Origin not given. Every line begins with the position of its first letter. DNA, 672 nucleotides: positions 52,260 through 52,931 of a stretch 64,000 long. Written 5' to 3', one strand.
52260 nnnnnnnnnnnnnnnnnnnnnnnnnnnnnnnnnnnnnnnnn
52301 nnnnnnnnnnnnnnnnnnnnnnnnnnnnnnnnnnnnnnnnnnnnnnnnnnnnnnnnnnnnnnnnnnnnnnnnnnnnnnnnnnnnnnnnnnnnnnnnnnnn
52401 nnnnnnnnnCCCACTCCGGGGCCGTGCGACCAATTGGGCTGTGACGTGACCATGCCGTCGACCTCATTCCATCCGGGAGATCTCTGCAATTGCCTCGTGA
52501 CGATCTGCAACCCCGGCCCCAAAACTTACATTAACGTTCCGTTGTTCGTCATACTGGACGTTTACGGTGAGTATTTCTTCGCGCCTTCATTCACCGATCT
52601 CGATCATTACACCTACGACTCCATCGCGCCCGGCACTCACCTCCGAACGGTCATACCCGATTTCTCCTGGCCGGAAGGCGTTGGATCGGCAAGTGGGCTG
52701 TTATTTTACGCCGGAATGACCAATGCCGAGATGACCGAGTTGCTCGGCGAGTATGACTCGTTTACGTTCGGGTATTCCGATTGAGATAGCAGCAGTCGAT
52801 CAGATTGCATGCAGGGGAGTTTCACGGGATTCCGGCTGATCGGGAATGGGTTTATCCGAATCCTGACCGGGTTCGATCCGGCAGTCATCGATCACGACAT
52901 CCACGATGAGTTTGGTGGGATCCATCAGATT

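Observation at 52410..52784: Unrecognised ~120-aa C-terminal domain shared by five secreted multidomain proteins (candidate cargo-sorting/anchoring tag)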

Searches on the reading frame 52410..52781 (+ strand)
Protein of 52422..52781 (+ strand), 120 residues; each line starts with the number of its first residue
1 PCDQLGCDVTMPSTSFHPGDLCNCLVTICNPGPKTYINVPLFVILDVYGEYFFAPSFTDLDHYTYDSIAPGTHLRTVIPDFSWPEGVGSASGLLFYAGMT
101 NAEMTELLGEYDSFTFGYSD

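Call 12: find_homologous_proteins(query=window:52422-52781:+, max_evalue=0.01)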
Query seq(120 aa) (120 aa): 10 proteins with E <= 0.01 among 15 candidates.
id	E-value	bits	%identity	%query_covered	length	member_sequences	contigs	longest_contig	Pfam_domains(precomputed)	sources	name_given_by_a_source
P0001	2.8e-35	139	54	99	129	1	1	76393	-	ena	-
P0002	3.1e-35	139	56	92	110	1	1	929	-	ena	-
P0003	2.4e-33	133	56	92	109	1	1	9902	-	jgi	-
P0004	5.6e-33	132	57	90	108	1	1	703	-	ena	-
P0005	1.8e-32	130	59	90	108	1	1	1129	-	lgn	-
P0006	3.7e-32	129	53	99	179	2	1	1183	-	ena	-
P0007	1.5e-27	114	50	96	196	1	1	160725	-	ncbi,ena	-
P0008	4.0e-27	113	47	93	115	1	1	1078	-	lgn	-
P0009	7.3e-26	109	46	95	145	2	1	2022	-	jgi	-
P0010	4.0e-25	106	54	87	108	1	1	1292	-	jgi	-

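Call 17: find_encoding_contigs(protein=P0007, flank=10000, max_places=3)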
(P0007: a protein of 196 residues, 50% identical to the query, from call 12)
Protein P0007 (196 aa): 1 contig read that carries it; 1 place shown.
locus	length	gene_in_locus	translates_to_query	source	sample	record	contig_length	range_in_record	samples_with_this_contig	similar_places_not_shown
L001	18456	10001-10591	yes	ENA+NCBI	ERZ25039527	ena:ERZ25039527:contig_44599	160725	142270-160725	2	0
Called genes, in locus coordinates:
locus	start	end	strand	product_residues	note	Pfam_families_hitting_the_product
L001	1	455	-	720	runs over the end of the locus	-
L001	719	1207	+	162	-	-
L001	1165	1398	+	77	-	-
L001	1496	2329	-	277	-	PF01011:PQQ (faint), PF13360:PQQ_2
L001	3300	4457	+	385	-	PF02463:SMC_N, PF11398:DUF2813 (faint), PF13175:AAA_15 (weak), PF13476:AAA_23, PF13304:AAA_21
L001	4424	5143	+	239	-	PF14103:DUF4276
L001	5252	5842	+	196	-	PF05635:23S_rRNA_IVP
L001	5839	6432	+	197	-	-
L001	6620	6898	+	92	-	-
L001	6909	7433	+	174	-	PF13415:Beta-prop_FBX42 (weak), PF24681:Kelch_KLHDC2_KLHL20_DRC7, PF24981:Beta-prop_ATRN-LZTR1 (weak)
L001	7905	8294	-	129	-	-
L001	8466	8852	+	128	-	PF05635:23S_rRNA_IVP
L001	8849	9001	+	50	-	-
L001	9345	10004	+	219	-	PF24681:Kelch_KLHDC2_KLHL20_DRC7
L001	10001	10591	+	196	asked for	-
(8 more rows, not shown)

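Call 19: find_homologous_proteins(query=A2, max_evalue=0.001)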
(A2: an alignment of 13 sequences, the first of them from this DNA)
Query A2 (13 sequences) (120 aa, profile of the alignment): 199 proteins with E <= 0.001 among 2661 candidates; the best 120 are listed.
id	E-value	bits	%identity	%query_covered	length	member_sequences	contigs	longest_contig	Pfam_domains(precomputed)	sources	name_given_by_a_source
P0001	2.4e-50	187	54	99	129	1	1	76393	-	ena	-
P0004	2.5e-50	187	57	90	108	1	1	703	-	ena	-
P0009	9.4e-50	186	46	95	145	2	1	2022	-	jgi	-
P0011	2.2e-49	184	56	98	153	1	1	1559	-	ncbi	-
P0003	7.9e-49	183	56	92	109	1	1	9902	-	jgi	-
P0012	9.9e-49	182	52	98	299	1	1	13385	PF24784.2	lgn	-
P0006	8.6e-48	179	53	99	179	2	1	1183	-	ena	-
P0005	1.7e-47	178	59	90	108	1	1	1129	-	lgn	-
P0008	1.7e-47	178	47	93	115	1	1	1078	-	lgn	-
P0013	3.2e-47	177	56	98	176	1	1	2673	-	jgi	-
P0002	3.6e-47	177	56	92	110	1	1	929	-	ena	-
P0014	7.0e-47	176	53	95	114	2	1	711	-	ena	-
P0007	1.7e-46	175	50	96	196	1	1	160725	-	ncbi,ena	-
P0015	7.1e-46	173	56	99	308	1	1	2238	-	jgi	-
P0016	1.1e-45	172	58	90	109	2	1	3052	-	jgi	jgi:hypothetical protein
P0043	2.6e-42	161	37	98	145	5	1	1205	-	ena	-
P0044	3.7e-42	161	46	92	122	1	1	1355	-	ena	-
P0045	4.7e-42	161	46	96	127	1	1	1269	-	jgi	-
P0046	4.8e-42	161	44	99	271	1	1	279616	PF24784.2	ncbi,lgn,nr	ncbi:hypothetical protein JW823_01895 [bacterium]|nr:hypothetical protein [candidate division CSSED1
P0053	1.3e-41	159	49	99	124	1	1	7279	-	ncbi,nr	ncbi:hypothetical protein JW905_15630, partial [bacterium]|nr:hypothetical protein [candidate divisi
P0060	6.6e-41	157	47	94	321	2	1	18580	PF24517.3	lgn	-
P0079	3.4e-39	151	45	93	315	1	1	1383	PF24517.3,PF06848.18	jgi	jgi:hypothetical protein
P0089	4.9e-38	148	50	98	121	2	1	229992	-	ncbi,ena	-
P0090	6.1e-38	147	38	98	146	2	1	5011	-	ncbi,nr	ncbi:hypothetical protein K8T06_18425 [bacterium]|nr:hypothetical protein [bacterium]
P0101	3.5e-37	145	53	79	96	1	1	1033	-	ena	-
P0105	1.3e-36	143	51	85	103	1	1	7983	-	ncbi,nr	ncbi:hypothetical protein K8T06_03335, partial [bacterium]|nr:hypothetical protein [bacterium]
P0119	9.7e-35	137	40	99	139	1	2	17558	-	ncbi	-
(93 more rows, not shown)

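Call 25: search_protein_representatives(alignment_id=A2)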
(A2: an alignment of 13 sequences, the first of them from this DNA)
Query: 13 sequences, 120 profile positions. Proteins with E-value up to 0.001 (for the whole library): 2168; up to 1e-10: 1507; up to 1e-30: 406. The best 150 are listed.
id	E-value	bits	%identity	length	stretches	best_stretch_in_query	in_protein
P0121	3.5e-48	178.8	-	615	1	3-120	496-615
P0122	9.3e-48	177.4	-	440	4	3-60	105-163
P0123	3.8e-47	175.4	-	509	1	6-120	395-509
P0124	8.0e-47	174.4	-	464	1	6-120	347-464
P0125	9.4e-47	174.2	-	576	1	2-120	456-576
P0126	2.9e-46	172.6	-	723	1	5-119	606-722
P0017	7.9e-46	171.2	-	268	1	2-119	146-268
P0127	8.4e-46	171.1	-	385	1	5-119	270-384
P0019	9.2e-46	171.0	-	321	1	6-119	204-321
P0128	9.9e-46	170.9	-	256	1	2-120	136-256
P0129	1.2e-45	170.6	-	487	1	3-119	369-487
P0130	1.2e-45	170.6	-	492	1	4-120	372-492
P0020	1.2e-45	170.6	-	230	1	2-119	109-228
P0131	2.0e-45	169.9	-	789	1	5-118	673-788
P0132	2.8e-45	169.4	-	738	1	6-120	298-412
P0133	2.8e-45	169.4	-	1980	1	6-119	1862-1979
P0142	1.3e-44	167.3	-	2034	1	5-119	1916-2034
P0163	2.3e-43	163.2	-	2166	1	5-119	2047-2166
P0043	8.3e-43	161.4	-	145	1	3-119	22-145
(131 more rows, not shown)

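Call 30: predict_structure(alignment_id=A3)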
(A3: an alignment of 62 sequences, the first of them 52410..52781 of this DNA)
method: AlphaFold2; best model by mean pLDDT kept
length: 124 residues; sequences in the alignment: 62
mean_pLDDT: 95.1   pTM: 0.85
mean pLDDT of the five models: 95.1, 94.9, 94.8, 94.6, 94.3
residues with pLDDT >= 90: 117; 70-90: 2; 50-70: 3; < 50: 2
segments of 3 or more residues with pLDDT < 50: none
pLDDT, mean of each block of 10 residues (from residue 1): 72 98 98 96 98 97 96 97 98 97 96 97 96
secondary structure, 60 per line:
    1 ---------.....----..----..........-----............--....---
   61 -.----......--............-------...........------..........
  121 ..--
elements in order: E10-14 E25-34 E40-51 E54-57 E67-72 E75-86 E94-104 E111-122

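Call 38: search_solved_structures(query=A3, max_evalue=10)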
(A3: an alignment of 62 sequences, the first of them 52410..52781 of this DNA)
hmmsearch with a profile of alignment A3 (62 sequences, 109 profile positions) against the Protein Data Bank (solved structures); distinct sequences matched with E-value up to 10: 1.
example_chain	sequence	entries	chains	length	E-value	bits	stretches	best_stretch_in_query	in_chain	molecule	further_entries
2lul_A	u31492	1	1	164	0.038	17.3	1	10-64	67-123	Tyrosine-protein kinase Tec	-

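Call 40: search_protein_families(library=pfam, alignment_id=A3, max_evalue=1)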
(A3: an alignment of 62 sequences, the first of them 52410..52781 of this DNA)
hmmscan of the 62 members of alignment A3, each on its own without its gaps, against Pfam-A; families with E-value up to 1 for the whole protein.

A. member 1, window:52410-52781:+ (124 aa): 0 families

B. families by the number of members that match (of 62 scanned): 6 families
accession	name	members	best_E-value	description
PF07187.16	DUF1405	1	0.027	Protein of unknown function (DUF1405)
PF17789.7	MG4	1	0.029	Macroglobulin domain MG4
PF15184.11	TOM6p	1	0.042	Mitochondrial import receptor subunit TOM6 homolog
PF25591.1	LRV_2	1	0.043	Leucine Rich Repeat Variant domain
PF08111.16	Pea-VEAacid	1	0.11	Pea-VEAacid family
PF03689.21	Nepo_coat_N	1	0.29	Nepovirus coat protein, N-terminal domain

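Call 41: search_protein_families(library=ncbifam, alignment_id=A3, max_evalue=1)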
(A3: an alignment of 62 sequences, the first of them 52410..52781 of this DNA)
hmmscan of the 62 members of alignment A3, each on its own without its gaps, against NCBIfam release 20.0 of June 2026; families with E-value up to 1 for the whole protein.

A. member 1, window:52410-52781:+ (124 aa): 0 families

B. families by the number of members that match (of 62 scanned): 6 families
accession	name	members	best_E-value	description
NF041518.1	choice_anch_Q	1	1.8e-06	choice-of-anchor Q domain-containing protein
NF041463.1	GalB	1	0.029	beta-galactosidase GalB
NF004541.0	PRK05888.2-2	1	0.087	NADH-quinone oxidoreductase subunit NuoI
NF010245.0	PRK13692.1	1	0.11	(3R)-hydroxyacyl-ACP dehydratase subunit HadA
NF035926.1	scyF_NHL_VPEP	1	0.14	scytonemin biosynthesis PEP-CTERM protein ScyF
TIGR01655.1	yxeA_fam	1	0.28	YxeA family protein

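Call 42: fold_search(model_id=the predicted structure, library=pdb)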
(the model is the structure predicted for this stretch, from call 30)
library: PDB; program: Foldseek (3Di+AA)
matches with E <= 10: 1664; with E <= 0.001: 16
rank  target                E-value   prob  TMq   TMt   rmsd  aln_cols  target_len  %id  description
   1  5fr1_B                1.8e-04  1.00  0.48  0.38   5.1       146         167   11  Double acetylated RhoGDI-alpha in complex with RhoA-GDP (released 2016-01-13)
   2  2jhs                  2.1e-04  1.00  0.45  0.42   5.1       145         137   12  CRYSTAL STRUCTURE OF RHOGDI K135H,K138H,K141H MUTANT (released 2007-05-08)
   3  1doa_B                3.5e-04  1.00  0.47  0.33   5.1       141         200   12  Structure of the rho family gtp-binding protein cdc42 in complex with the multifunctional regulator rhogdi (released 2000-02-09)
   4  2jht_A                3.7e-04  1.00  0.52  0.48   4.4       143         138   12  CRYSTAL STRUCTURE OF RHOGDI K135T,K138T,K141T MUTANT (released 2007-05-08)
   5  1fso                  7.4e-04  1.00  0.46  0.43   5.0       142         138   13  CRYSTAL STRUCTURE OF TRUNCATED HUMAN RHOGDI QUADRUPLE MUTANT (released 2001-05-02)
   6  5cl2_A                7.4e-04  1.00  0.44  0.26   6.8       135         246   12  Crystal structure of Spo0M, sporulation control protein, from Bacillus subtilis. (released 2015-12-16)
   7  8xru_A                7.8e-04  1.00  0.39  0.10   7.3       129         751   16  The crystal structure of a GH3 enzyme CcBgl3B with glycerol (released 2024-04-10)
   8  1ds6_B                8.2e-04  1.00  0.44  0.34   5.3       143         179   10  CRYSTAL STRUCTURE OF A RAC-RHOGDI COMPLEX (released 2000-07-12)
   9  8b5l_q                8.7e-04  1.00  0.48  0.41   5.2       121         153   16  Cryo-EM structure of ribosome-Sec61-TRAP (TRanslocon Associated Protein) translocon complex (released 2023-03-01)
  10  4f38_B                8.7e-04  1.00  0.45  0.33   5.4       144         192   11  Crystal structure of geranylgeranylated RhoA in complex with RhoGDI in its active GPPNHP-bound form (released 2012-05-23)
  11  2jhz_A                9.2e-04  1.00  0.50  0.46   4.6       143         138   12  CRYSTAL STRUCTURE OF RHOGDI E155S, E157S MUTANT (released 2007-05-08)
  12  8xrt_E                9.2e-04  1.00  0.37  0.10   7.2       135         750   16  The crystal structure of a GH3 enzyme CcBgl3B (released 2024-04-10)
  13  2ji0                  9.7e-04  1.00  0.50  0.46   4.7       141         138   12  CRYSTAL STRUCTURE OF RHOGDI K138Y, K141Y MUTANT (released 2007-05-08)
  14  1ft3_A                9.7e-04  1.00  0.49  0.47   5.0       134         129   14  CRYSTAL STRUCTURE OF TRUNCATED RHOGDI K141A MUTANT (released 2001-05-02)
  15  2bxw_A                9.7e-04  1.00  0.47  0.44   5.0       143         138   15  CRYSTAL STRUCTURE OF RHOGDI Lys(135,138,141)Tyr MUTANT (released 2005-08-19)
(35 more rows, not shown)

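Call 45: search_protein_families(library=pfam, alignment_id=A4, max_evalue=0.00001)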
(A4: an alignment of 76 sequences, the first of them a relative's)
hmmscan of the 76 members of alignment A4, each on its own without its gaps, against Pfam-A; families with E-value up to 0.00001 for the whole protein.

A. member 1, P0121 (615 aa): 0 families

B. families by the number of members that match (of 76 scanned): 34 families (the first 25 are shown)
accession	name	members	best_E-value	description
PF13229.12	Beta_helix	11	1.8e-40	Right handed beta helix region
PF24681.1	Kelch_KLHDC2_KLHL20_DRC7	5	8.5e-34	KLHDC2/KLHL20/DRC7 Kelch-repeats domain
PF13415.12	Kelch_3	5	7.2e-24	Galactose oxidase, central domain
PF24981.1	Beta-prop_ATRN-LZTR1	5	1.9e-22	Attractin/LZTR1 beta-propeller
PF05048.19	NosD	5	2.5e-14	Periplasmic copper-binding protein (NosD)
PF02415.23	Chlam_PMP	5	9.9e-14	Chlamydia polymorphic membrane protein (Chlamydia_PMP) repeat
PF00082.27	Peptidase_S8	4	3.8e-44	Subtilase family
PF01344.31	Kelch_1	4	2.4e-19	Kelch motif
PF13418.12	Kelch_4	4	1.5e-14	Galactose oxidase, central domain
PF13964.12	Kelch_6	3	2.9e-15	Kelch motif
PF01839.29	FG-GAP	2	4.1e-55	FG-GAP repeat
PF13517.12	FG-GAP_3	2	1.2e-39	FG-GAP-like repeat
PF00149.33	Metallophos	2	4.7e-16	Calcineurin-like phosphoesterase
PF13360.13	PQQ_2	2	2e-15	Outer membrane protein assembly factor BamB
PF07602.17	DUF1565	2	1.9e-14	Protein of unknown function (DUF1565)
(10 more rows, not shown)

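Call 46: find_related_loci(query=A3, collection=genome_contigs, flank=10000)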
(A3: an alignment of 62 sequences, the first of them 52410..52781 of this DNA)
Query A3 (124 aa) in genome_contigs; peptide patterns used: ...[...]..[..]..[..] (x = any residue, [..] = any of these).
166 stretches matched a pattern; 71 encode a relative of the query (tblastn E <= 1e-3); 71 distinct loci.
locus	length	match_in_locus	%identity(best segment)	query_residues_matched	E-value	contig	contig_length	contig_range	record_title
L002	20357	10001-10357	92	6-124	2e-74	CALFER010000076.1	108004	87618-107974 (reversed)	MAG TPA_asm: uncultured bacterium isolate SRR3330210_bin.56_CONCOCT_v1.1_MAG genome assembly, contig: ERZ724080.194, who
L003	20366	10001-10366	66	2-124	4e-53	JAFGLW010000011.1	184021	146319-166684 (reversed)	MAG: candidate division CSSED10-310 bacterium isolate Zod_Metabat.419 k87_6010810, whole genome shotgun sequence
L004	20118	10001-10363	59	1-122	1e-45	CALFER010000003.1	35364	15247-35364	MAG TPA_asm: uncultured bacterium isolate SRR3330210_bin.56_CONCOCT_v1.1_MAG genome assembly, contig: ERZ724080.1131, wh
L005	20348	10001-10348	59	8-124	3e-44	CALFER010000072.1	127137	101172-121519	MAG TPA_asm: uncultured bacterium isolate SRR3330210_bin.56_CONCOCT_v1.1_MAG genome assembly, contig: ERZ724080.155, who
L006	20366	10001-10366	59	1-122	5e-42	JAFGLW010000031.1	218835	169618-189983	MAG: candidate division CSSED10-310 bacterium isolate Zod_Metabat.419 k87_14700048, whole genome shotgun sequence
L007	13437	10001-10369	57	1-122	3e-41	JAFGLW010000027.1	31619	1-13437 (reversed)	MAG: candidate division CSSED10-310 bacterium isolate Zod_Metabat.419 k87_12886077, whole genome shotgun sequence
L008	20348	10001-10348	56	6-122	3e-40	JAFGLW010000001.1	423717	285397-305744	MAG: candidate division CSSED10-310 bacterium isolate Zod_Metabat.419 k87_96001, whole genome shotgun sequence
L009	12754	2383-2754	53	1-122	3e-40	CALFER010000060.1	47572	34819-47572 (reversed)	MAG TPA_asm: uncultured bacterium isolate SRR3330210_bin.56_CONCOCT_v1.1_MAG genome assembly, contig: ERZ724080.715, who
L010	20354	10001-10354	54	6-124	4e-40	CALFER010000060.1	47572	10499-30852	MAG TPA_asm: uncultured bacterium isolate SRR3330210_bin.56_CONCOCT_v1.1_MAG genome assembly, contig: ERZ724080.715, who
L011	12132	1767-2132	54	1-124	2e-39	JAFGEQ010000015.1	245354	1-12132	MAG: candidate division CSSED10-310 bacterium isolate Zod_Metabat.1246 k87_9320087, whole genome shotgun sequence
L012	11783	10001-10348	56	6-122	1e-39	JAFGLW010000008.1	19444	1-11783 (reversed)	MAG: candidate division CSSED10-310 bacterium isolate Zod_Metabat.419 k87_4604817, whole genome shotgun sequence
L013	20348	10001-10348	56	6-122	4e-39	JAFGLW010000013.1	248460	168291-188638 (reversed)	MAG: candidate division CSSED10-310 bacterium isolate Zod_Metabat.419 k87_6575164, whole genome shotgun sequence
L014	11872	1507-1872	56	1-122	7e-39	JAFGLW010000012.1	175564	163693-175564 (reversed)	MAG: candidate division CSSED10-310 bacterium isolate Zod_Metabat.419 k87_6506484, whole genome shotgun sequence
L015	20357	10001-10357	53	5-124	1e-37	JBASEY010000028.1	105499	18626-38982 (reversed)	MAG: bacterium isolate MFD13488_ilm_asm_bin9 k127_132600, whole genome shotgun sequence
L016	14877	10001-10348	54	6-122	1e-37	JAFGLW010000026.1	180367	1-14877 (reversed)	MAG: candidate division CSSED10-310 bacterium isolate Zod_Metabat.419 k87_12671343, whole genome shotgun sequence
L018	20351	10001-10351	52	6-123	3e-37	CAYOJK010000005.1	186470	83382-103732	MAG TPA_asm: uncultured bacterium isolate binchicken_co39_363 genome assembly, contig: NODE_76_length_186470_cov_457.571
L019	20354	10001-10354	53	6-124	4e-37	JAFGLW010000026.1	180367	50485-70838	MAG: candidate division CSSED10-310 bacterium isolate Zod_Metabat.419 k87_12671343, whole genome shotgun sequence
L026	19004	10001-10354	50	6-124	9e-36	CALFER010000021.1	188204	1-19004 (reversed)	MAG TPA_asm: uncultured bacterium isolate SRR3330210_bin.56_CONCOCT_v1.1_MAG genome assembly, contig: ERZ724080.84, whol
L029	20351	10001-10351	52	6-124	3e-35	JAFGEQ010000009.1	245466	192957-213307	MAG: candidate division CSSED10-310 bacterium isolate Zod_Metabat.1246 k87_4212055, whole genome shotgun sequence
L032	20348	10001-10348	51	6-122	5e-35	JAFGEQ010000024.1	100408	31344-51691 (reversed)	MAG: candidate division CSSED10-310 bacterium isolate Zod_Metabat.1246 k87_14902122, whole genome shotgun sequence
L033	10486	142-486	53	6-122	5e-35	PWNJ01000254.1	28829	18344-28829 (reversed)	MAG: candidate division CSSED10-310 bacterium isolate CSSed10_310 CS-Sed10-C2295, whole genome shotgun sequence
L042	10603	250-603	48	5-124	1e-32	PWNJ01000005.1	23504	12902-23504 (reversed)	MAG: candidate division CSSED10-310 bacterium isolate CSSed10_310 CS-Sed10-C3528, whole genome shotgun sequence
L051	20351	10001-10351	46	4-122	4e-30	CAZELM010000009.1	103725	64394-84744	MAG TPA_asm: uncultured bacterium isolate binchicken_co115_84 genome assembly, contig: NODE_365_length_103725_cov_139.24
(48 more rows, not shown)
